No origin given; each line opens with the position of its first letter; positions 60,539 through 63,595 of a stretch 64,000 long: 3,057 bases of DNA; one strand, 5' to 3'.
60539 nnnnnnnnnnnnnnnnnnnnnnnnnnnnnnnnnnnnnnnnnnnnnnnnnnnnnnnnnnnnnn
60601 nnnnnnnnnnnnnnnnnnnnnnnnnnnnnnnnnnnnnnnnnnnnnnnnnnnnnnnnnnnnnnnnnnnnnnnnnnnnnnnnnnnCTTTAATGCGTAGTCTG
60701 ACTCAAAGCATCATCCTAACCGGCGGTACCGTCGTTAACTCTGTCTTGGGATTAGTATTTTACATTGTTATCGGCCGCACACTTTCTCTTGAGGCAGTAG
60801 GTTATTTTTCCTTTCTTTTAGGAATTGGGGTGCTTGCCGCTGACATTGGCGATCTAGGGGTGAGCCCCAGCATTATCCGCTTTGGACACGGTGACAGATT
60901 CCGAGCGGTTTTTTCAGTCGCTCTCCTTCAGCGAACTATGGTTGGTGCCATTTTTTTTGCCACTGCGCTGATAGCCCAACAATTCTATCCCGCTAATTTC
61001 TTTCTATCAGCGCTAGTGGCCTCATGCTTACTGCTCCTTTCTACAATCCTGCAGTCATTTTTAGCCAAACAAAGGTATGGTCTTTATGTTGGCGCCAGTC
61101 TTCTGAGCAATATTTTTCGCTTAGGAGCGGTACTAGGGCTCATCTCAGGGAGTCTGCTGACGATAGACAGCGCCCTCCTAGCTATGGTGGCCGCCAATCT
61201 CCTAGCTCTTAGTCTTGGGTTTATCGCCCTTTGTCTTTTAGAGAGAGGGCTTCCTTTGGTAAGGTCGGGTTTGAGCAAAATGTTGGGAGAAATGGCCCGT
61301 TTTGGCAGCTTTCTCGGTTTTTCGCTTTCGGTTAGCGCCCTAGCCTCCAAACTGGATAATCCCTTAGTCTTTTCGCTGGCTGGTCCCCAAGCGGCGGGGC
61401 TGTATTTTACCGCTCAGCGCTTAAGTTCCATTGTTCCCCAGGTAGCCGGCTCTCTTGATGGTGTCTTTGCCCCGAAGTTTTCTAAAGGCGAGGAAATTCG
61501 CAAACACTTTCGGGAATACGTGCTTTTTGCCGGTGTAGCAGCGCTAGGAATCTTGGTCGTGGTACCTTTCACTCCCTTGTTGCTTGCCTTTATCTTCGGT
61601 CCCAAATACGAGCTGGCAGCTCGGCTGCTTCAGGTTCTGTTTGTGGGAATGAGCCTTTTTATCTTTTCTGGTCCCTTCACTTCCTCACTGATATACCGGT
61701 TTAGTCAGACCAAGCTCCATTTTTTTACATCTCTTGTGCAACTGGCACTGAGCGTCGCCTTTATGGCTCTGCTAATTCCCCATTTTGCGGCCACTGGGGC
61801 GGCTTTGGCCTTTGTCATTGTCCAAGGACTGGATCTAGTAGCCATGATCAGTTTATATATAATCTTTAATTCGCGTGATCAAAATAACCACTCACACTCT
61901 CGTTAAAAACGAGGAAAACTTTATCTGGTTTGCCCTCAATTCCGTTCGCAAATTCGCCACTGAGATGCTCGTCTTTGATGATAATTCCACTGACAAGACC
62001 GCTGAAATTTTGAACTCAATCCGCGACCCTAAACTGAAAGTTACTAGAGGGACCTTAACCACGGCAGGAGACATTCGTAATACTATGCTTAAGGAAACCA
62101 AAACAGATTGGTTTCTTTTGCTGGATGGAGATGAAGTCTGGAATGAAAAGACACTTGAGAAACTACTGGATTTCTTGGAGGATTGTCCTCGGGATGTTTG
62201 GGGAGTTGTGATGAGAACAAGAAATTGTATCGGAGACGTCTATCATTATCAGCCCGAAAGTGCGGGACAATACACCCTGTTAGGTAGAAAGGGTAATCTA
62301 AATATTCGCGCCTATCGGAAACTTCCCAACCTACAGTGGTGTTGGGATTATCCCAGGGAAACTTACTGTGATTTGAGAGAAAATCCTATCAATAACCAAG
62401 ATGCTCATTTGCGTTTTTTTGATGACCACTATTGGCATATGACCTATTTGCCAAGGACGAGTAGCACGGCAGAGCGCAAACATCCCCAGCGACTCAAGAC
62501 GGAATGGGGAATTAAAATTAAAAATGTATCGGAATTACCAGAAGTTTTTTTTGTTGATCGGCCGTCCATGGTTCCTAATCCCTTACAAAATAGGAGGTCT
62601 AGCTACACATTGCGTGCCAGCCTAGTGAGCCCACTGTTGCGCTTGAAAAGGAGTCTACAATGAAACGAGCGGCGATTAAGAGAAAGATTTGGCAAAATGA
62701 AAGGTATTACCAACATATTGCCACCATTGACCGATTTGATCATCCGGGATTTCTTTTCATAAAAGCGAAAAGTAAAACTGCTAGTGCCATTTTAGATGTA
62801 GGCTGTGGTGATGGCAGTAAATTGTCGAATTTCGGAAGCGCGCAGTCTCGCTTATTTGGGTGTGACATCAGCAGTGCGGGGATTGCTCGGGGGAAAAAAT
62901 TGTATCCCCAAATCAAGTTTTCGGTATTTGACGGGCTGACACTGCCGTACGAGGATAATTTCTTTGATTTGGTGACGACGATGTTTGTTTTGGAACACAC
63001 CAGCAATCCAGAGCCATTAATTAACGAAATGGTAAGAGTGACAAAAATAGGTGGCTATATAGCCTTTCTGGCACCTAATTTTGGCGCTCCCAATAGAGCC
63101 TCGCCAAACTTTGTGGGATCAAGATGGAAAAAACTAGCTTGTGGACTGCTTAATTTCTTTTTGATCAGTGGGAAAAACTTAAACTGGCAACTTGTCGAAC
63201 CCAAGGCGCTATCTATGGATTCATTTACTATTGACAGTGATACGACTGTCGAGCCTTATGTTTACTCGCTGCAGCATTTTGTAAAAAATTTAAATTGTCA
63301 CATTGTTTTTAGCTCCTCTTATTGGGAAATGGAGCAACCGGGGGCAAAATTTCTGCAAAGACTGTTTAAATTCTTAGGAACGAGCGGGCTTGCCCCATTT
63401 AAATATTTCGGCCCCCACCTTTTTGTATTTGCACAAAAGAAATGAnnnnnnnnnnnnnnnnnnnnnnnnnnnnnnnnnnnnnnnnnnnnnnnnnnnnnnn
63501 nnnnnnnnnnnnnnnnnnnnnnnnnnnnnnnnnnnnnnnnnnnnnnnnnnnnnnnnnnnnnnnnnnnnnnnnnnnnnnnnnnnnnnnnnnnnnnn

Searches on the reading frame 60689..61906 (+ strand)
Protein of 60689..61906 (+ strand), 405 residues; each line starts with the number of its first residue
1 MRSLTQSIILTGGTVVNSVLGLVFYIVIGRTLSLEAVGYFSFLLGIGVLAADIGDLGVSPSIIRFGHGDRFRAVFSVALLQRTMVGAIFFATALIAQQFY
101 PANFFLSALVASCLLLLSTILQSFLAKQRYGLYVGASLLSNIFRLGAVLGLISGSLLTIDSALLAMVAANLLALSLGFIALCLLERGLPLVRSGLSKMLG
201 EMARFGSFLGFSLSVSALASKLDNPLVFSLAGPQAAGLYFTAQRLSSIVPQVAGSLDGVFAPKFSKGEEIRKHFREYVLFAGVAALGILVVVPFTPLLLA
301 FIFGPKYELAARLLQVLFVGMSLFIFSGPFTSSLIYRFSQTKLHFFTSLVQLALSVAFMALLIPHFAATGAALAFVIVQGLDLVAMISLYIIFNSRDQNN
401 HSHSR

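Call 5: search_protein_families(library=pfam, proteins=[window:60689-61906:+], max_evalue=0.001)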
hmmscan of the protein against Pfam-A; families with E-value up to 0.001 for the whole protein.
window:60689-61906:+ (405 aa): 1 family
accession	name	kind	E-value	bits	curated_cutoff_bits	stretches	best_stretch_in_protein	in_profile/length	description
PF01943.22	Polysacc_synt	-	5.3e-13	49.5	28.2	1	6-266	4-272/274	Polysaccharide biosynthesis protein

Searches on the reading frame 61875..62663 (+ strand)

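Call 5: search_protein_families(library=pfam, proteins=[window:61875-62663:+], max_evalue=0.001)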
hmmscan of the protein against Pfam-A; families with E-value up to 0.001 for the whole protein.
window:61875-62663:+ (262 aa): 4 families
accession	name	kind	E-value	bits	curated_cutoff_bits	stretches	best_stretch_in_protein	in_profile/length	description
PF00535.33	Glycos_transf_2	-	1.1e-20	74.7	23.3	1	10-139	6-144/168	Glycosyl transferase family 2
PF13704.12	Glyco_tranf_2_4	-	2.7e-08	34.6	27.5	1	11-93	1-88/98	Glycosyl transferase family 2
PF10111.15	Glyco_tranf_2_2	-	1.4e-05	25.2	27.3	1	13-99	10-104/276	Glycosyltransferase like family 2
PF13641.12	Glyco_tranf_2_3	-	0.00037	21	27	1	30-107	32-117/230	Glycosyltransferase like family 2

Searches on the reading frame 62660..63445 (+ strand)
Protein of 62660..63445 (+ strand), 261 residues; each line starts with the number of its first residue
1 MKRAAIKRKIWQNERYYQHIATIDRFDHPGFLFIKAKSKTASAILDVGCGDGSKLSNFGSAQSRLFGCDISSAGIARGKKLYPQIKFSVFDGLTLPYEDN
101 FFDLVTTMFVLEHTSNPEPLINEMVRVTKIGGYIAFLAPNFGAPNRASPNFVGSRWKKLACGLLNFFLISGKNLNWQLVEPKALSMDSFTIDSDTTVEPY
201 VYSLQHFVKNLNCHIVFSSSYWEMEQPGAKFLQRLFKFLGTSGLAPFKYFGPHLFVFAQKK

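Call 5: search_protein_families(library=pfam, proteins=[window:62660-63445:+], max_evalue=0.001)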
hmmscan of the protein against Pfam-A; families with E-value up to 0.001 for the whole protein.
window:62660-63445:+ (261 aa): 8 families
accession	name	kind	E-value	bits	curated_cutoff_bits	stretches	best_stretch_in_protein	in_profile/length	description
PF08241.18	Methyltransf_11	-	8.1e-20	71.7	21.2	1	45-136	1-95/95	Methyltransferase domain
PF13649.12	Methyltransf_25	-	6.9e-16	59.2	27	1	44-132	1-97/97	Methyltransferase domain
PF08242.18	Methyltransf_12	-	1.4e-12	48.6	30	1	45-134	1-98/98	Methyltransferase domain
PF13847.12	Methyltransf_31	-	2.3e-12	47.3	27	1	41-140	4-113/145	Methyltransferase domain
PF13489.12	Methyltransf_23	-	4.5e-12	46.4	27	1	34-140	16-120/164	Methyltransferase domain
PF01209.24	Ubie_methyltran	-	8.9e-09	35.5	20.1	1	37-137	44-152/233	ubiE/COQ5 methyltransferase family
PF07021.18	MetW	-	4.2e-08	33.5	21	1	31-143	4-114/193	Methionine biosynthesis protein MetW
PF05219.18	DREV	-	0.00051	19.7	26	1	36-129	90-179/265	DREV methyltransferase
